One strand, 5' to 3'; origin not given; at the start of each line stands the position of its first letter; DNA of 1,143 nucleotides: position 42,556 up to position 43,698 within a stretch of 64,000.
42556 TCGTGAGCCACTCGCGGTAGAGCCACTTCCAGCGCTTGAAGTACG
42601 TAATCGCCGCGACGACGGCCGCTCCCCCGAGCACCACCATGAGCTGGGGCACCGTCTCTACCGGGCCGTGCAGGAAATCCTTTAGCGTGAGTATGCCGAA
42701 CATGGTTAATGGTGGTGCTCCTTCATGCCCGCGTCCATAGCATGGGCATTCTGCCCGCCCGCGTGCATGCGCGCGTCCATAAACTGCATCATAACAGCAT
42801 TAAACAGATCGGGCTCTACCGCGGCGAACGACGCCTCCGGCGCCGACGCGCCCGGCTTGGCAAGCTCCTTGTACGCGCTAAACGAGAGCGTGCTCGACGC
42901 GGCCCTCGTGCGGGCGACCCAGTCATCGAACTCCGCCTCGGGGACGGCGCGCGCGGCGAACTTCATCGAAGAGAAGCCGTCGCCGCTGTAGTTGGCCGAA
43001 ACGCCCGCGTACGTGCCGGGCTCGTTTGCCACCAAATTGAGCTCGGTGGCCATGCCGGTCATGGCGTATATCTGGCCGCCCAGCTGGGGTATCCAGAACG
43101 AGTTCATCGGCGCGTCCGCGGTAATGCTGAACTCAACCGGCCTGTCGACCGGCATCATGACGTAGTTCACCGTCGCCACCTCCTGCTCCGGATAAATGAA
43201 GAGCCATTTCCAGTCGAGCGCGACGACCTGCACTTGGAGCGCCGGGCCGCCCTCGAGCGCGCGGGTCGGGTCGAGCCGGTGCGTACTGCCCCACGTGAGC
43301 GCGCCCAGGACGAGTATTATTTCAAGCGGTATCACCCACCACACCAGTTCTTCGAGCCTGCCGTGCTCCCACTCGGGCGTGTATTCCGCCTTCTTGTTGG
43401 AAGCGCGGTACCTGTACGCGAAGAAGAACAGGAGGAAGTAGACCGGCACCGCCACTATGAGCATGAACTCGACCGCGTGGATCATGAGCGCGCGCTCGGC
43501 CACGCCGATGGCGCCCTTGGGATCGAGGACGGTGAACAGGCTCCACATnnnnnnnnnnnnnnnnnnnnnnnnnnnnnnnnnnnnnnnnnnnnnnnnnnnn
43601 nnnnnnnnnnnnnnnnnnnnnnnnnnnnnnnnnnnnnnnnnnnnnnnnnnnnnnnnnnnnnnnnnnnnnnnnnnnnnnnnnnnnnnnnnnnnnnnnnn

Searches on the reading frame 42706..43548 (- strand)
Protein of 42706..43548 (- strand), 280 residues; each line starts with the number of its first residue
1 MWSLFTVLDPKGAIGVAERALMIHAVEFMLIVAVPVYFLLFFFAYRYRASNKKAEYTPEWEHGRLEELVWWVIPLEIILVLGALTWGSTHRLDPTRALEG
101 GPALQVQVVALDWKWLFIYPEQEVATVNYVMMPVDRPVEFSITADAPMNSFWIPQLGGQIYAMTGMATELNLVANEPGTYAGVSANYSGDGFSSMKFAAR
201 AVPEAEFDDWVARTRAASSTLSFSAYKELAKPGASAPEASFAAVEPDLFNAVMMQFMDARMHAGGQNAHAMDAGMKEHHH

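Call 4: search_protein_families(library=pfam, proteins=[window:42706-43548:-], max_evalue=0.1)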
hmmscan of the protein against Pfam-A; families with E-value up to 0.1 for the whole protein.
window:42706-43548:- (280 aa): 4 families
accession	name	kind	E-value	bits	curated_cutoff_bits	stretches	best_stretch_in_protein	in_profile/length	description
PF06481.20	COX_ARM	-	4.7e-11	42.8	23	1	215-258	1-44/46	COX Aromatic Rich Motif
PF00116.26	COX2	-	2e-06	28.2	22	1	125-201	43-119/120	Cytochrome C oxidase subunit II, periplasmic domain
PF02790.20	COX2_TM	-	0.0053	17.3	22.8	1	25-82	26-82/88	Cytochrome C oxidase subunit II, transmembrane domain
PF16927.11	HisKA_7TM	-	0.092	13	28.6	0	18-92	52-113/224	N-terminal 7TM region of histidine kinase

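Call 68: find_related_loci(query=window:42706-43548:-, collection=metagenome_contigs, flank=8000)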
Query window:42706-43548:- (280 aa) in metagenome_contigs; peptide patterns used: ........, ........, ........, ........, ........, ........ (x = any residue, [..] = any of these).
600 stretches matched a pattern (row limit reached: there are more); 600 encode a relative of the query (tblastn E <= 1e-3); the best 80 are kept; 80 distinct loci.
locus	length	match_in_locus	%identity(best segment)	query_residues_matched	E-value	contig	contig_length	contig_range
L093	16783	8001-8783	61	5-265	3e-102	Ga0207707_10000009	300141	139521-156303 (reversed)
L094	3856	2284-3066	54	7-264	3e-94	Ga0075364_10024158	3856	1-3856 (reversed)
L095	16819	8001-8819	50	7-278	5e-91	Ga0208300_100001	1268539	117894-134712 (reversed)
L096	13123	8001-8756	54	7-257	3e-90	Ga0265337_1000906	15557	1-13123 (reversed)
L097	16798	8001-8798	51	5-269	2e-89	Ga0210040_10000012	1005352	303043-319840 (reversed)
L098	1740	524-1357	50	6-278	3e-93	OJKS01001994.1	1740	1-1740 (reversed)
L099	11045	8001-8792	51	7-273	2e-87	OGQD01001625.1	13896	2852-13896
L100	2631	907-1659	54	9-258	2e-89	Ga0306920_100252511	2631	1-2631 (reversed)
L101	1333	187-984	55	7-270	4e-93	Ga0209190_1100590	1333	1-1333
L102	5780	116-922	49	5-275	1e-86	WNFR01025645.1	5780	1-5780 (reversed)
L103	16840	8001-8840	51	7-280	9e-86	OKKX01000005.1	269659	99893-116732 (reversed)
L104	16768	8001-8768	52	7-261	8e-86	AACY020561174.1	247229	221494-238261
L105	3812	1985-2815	49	7-279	4e-86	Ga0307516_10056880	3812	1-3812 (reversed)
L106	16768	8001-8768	52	7-261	2e-85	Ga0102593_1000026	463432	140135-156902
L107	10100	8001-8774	52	7-272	2e-85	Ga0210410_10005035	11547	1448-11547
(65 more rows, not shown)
